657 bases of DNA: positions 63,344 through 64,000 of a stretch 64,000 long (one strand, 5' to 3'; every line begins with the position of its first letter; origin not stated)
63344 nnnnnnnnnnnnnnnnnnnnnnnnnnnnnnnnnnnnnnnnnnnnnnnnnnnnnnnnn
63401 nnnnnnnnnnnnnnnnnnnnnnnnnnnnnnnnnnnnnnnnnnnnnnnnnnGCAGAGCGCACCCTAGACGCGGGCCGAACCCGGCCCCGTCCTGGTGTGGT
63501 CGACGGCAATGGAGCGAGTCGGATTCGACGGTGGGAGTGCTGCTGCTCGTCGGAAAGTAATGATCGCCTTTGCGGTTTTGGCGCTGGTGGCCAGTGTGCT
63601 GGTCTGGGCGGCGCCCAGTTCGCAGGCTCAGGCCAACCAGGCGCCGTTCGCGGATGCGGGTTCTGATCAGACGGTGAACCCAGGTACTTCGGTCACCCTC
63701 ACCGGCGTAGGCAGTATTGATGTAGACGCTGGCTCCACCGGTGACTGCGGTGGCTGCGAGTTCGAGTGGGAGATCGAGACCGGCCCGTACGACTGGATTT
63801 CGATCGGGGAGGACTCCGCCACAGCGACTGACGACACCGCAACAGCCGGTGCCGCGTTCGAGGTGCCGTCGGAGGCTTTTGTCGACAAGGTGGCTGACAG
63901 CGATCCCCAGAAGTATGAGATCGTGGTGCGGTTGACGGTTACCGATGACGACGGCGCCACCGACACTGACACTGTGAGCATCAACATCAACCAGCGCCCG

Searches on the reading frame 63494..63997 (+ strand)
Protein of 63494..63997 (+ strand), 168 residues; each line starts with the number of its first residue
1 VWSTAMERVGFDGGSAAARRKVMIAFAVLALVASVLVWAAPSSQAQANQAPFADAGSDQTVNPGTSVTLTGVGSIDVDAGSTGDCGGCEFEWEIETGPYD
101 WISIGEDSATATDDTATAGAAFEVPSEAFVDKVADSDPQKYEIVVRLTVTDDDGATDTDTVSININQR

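Call 21: search_protein_families(library=pfam, proteins=[window:63494-63997:+], max_evalue=0.01)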
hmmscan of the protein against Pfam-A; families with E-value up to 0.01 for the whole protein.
window:63494-63997:+ (168 aa): 2 families
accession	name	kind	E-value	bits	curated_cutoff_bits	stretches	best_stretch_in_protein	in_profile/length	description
PF22352.2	K319L-like_PKD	-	3.8e-08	33.7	27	1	55-165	1-84/84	K319L-like, PKD domain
PF18911.6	PKD_4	-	1e-05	26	27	0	48-80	1-33/85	PKD domain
